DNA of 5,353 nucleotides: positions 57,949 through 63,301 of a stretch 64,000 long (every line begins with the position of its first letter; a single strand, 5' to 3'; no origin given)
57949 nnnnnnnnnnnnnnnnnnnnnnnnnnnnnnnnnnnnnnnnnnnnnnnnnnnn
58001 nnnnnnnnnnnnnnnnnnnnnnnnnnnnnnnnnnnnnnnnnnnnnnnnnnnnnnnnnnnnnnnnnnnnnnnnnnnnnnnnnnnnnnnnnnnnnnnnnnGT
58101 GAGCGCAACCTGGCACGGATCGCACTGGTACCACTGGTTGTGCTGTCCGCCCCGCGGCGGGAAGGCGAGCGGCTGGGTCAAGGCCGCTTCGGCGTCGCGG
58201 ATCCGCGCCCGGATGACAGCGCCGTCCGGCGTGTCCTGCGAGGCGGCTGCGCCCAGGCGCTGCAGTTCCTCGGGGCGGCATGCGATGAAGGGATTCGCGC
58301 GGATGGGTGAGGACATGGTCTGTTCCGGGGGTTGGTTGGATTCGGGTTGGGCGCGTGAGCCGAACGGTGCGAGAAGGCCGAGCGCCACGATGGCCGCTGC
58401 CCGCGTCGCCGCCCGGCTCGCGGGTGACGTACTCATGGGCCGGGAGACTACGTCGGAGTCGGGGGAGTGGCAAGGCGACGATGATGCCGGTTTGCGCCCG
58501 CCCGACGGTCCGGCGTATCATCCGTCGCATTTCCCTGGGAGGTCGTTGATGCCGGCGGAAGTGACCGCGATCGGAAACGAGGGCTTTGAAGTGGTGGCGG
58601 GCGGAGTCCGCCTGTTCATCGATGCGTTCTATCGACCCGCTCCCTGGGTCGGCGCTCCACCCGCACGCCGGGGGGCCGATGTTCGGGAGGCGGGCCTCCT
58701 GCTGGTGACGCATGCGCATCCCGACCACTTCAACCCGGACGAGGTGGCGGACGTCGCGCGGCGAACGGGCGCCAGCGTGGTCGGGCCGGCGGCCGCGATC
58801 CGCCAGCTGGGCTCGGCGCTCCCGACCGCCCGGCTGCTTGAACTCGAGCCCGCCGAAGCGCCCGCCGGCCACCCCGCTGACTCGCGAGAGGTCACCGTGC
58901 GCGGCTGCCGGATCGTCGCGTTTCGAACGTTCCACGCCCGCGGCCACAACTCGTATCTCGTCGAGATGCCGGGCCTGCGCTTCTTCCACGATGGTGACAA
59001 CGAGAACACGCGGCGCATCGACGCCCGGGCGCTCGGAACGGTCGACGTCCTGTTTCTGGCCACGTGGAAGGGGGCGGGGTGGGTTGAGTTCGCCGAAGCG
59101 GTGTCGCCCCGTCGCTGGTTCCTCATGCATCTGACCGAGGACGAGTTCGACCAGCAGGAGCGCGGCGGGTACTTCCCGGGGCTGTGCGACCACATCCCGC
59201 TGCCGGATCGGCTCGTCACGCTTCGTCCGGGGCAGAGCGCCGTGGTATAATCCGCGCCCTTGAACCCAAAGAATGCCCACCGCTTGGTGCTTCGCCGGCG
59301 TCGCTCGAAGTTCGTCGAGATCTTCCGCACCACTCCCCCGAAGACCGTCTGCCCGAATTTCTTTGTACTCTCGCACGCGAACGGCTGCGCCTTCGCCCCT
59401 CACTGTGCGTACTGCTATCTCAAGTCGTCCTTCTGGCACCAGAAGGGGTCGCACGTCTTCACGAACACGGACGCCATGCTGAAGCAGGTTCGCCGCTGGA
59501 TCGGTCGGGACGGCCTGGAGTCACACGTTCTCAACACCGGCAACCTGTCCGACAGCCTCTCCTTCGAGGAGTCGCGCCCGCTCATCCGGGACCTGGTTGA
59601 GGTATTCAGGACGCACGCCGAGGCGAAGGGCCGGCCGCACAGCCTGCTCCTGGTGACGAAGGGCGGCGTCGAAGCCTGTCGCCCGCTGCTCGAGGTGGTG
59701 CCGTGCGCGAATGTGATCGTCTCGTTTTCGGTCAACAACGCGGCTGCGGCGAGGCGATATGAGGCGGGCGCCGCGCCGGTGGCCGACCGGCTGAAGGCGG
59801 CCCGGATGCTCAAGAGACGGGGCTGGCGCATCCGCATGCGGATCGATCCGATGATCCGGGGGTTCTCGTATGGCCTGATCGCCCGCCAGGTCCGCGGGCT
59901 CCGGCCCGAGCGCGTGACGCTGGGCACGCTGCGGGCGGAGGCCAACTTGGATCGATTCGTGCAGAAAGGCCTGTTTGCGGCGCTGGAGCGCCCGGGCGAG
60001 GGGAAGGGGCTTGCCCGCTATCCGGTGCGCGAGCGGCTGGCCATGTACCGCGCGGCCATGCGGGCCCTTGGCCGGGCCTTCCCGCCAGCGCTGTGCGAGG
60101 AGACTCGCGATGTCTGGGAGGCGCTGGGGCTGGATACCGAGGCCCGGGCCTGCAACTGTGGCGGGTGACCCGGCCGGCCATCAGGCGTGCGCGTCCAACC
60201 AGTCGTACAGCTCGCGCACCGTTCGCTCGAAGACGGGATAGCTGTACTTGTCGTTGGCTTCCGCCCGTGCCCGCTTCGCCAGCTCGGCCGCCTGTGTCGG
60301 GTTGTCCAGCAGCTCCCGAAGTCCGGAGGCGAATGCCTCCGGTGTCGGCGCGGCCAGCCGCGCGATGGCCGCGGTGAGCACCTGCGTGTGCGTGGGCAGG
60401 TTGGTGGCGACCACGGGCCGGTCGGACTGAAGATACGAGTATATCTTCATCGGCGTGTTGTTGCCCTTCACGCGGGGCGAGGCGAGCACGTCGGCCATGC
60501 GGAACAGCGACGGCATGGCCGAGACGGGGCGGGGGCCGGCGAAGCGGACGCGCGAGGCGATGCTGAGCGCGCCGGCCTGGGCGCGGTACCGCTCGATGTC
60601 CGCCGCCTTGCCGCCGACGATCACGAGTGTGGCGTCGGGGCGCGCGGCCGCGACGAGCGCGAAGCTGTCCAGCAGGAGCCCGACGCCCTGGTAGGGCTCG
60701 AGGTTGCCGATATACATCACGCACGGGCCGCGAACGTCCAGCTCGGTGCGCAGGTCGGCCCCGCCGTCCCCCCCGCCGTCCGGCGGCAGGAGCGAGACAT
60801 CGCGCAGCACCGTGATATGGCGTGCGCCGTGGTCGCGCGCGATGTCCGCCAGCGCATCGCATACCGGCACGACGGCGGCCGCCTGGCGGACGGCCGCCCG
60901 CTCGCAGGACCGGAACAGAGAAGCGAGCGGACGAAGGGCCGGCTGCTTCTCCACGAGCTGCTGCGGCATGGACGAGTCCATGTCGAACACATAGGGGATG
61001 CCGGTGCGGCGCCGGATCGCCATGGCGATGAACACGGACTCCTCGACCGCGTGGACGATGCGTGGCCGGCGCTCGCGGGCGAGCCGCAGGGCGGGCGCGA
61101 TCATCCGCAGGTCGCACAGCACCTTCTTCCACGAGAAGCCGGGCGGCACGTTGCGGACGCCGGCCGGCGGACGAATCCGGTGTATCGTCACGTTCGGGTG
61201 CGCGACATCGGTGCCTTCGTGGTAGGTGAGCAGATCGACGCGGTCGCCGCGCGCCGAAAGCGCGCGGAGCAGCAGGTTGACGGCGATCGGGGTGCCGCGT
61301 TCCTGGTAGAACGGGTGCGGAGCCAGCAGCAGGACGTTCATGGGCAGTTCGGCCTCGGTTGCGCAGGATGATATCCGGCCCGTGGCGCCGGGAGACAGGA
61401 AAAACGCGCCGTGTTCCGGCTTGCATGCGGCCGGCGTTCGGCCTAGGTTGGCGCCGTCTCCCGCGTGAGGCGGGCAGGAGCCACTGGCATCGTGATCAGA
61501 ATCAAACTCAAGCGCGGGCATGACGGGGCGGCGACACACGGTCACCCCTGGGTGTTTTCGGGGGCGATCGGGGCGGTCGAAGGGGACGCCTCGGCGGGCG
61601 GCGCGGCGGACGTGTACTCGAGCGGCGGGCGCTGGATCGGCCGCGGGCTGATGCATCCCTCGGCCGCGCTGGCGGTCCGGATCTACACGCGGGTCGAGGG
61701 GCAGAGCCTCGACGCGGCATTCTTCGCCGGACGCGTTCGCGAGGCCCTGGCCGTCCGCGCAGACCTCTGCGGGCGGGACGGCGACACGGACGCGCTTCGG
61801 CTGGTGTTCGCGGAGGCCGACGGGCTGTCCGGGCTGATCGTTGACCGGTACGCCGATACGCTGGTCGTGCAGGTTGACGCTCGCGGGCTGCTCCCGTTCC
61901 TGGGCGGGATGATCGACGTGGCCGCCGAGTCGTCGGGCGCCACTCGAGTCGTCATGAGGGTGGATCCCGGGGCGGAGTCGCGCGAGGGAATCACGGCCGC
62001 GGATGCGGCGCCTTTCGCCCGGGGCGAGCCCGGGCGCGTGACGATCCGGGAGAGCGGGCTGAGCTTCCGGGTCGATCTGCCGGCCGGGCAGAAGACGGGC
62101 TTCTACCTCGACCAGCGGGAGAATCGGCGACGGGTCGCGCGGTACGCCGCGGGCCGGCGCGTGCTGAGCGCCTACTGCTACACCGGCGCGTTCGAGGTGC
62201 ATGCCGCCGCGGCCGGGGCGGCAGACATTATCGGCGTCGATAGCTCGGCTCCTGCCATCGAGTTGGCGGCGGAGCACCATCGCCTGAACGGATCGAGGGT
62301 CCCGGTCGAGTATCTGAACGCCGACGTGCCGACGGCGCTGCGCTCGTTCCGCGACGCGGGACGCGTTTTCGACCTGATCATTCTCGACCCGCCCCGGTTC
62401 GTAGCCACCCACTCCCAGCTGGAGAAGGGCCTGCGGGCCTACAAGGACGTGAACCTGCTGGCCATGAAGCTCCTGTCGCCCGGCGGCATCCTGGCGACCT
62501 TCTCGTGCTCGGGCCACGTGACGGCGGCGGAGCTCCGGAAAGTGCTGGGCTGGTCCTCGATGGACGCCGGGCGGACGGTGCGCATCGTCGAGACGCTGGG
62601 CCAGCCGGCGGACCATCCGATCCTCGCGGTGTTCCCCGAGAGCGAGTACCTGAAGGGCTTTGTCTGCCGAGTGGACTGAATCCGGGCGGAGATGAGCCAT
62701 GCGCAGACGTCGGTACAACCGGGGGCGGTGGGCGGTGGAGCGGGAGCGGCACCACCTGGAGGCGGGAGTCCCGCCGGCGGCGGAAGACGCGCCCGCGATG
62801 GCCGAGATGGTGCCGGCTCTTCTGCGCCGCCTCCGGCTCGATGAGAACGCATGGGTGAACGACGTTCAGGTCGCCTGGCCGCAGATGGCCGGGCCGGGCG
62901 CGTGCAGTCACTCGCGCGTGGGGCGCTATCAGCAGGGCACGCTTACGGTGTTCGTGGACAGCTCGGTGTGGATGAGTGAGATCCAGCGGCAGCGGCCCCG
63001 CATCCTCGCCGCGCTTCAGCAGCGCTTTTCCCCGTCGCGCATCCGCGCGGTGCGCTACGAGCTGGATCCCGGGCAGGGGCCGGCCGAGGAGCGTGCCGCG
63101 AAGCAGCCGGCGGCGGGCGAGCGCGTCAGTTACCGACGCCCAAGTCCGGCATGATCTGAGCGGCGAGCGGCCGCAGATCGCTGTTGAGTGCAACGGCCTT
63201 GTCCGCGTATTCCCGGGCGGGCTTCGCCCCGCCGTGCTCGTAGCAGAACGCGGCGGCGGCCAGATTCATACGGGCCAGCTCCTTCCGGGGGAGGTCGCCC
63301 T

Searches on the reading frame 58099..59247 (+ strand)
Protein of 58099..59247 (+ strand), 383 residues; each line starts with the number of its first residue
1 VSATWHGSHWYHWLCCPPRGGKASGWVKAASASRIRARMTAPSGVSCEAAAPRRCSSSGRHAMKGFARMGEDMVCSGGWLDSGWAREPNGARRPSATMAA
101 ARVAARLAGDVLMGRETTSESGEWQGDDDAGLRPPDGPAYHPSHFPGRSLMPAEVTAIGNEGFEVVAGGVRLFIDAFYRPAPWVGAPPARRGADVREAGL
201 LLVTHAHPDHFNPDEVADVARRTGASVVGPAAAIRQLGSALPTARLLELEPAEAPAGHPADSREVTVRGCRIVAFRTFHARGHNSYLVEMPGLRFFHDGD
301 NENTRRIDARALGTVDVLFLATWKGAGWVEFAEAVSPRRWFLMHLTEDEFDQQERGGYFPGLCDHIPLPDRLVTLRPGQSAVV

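Call 10: search_protein_families(library=pfam, proteins=[window:58099-59247:+], max_evalue=0.001)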
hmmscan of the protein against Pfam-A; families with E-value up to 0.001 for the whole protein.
window:58099-59247:+ (383 aa): 2 families
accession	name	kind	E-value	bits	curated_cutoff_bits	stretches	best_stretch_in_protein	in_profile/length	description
PF12706.13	Lactamase_B_2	-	1.1e-09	38.6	27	1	175-321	6-163/200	Beta-lactamase superfamily domain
PF13483.12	Lactamase_B_3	-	6.8e-09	36.3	24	1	155-323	2-134/160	Beta-lactamase superfamily domain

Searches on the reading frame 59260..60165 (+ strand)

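Call 10: search_protein_families(library=pfam, proteins=[window:59260-60165:+], max_evalue=0.001)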
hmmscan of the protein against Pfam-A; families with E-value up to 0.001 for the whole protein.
window:59260-60165:+ (302 aa): 2 families
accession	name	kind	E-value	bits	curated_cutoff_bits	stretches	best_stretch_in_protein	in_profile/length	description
PF20903.3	SPL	-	1.9e-11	43.9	27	1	37-199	81-234/338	Spore photoproduct lyase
PF04055.27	Radical_SAM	-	5e-05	24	29.5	1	38-190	2-142/166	Radical SAM superfamily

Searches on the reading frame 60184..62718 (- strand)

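Call 10: search_protein_families(library=pfam, proteins=[window:60184-62718:-], max_evalue=0.001)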
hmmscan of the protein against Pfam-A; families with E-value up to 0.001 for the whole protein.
window:60184-62718:- (845 aa): 5 families
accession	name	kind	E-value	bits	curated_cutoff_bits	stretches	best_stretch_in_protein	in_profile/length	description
PF13692.12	Glyco_trans_1_4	-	6.6e-20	72.3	27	1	665-806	2-142/142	Glycosyl transferases group 1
PF00534.26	Glycos_transf_1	-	2.6e-19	69.8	26.4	1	663-818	14-170/172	Glycosyl transferases group 1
PF13579.12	Glyco_trans_4_4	-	3.8e-17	63.5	29.7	1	478-637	5-154/158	Glycosyl transferase 4-like domain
PF13439.12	Glyco_transf_4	-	9.8e-13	48.9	28.5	1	480-637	8-161/170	Glycosyltransferase Family 4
PF13524.12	Glyco_trans_1_2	-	1.1e-05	25.8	25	1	691-827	10-135/144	Glycosyl transferase-like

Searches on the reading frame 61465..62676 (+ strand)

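Call 10: search_protein_families(library=pfam, proteins=[window:61465-62676:+], max_evalue=0.001)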
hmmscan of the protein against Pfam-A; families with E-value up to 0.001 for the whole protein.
window:61465-62676:+ (404 aa): 6 families
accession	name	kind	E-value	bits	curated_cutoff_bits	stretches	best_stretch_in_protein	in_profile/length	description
PF10672.15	Methyltrans_SAM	-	2.2e-23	83.4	27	1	187-352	80-243/286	S-adenosylmethionine-dependent methyltransferase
PF17785.7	PUA_3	-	7.7e-16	58.1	22.6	1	13-76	1-64/64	PUA-like domain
PF13649.12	Methyltransf_25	-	1.9e-05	25.7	27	1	233-307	1-70/97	Methyltransferase domain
PF03602.21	Cons_hypoth95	-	2.9e-05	24.2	24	1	226-312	38-123/182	Conserved hypothetical protein 95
PF02475.24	TRM5-TYW2_MTfase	-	4.2e-05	24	28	1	194-329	3-130/164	TRM5/TYW2 methyltransferase domain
PF13847.12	Methyltransf_31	-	8.2e-05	22.8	27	1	232-353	6-114/145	Methyltransferase domain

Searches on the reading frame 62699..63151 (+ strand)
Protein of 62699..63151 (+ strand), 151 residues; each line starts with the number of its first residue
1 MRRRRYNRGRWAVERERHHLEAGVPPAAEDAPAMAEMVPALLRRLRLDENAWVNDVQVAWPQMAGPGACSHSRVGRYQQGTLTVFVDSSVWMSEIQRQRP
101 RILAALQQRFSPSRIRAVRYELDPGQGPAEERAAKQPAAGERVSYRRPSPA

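Call 10: search_protein_families(library=pfam, proteins=[window:62699-63151:+], max_evalue=0.001)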
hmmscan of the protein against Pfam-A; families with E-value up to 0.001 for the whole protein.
window:62699-63151:+ (151 aa): 1 family
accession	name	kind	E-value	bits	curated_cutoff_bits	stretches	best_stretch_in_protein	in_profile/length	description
PF05258.17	DciA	-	9.2e-17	61.5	24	1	35-119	3-88/89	Dna[CI] antecedent, DciA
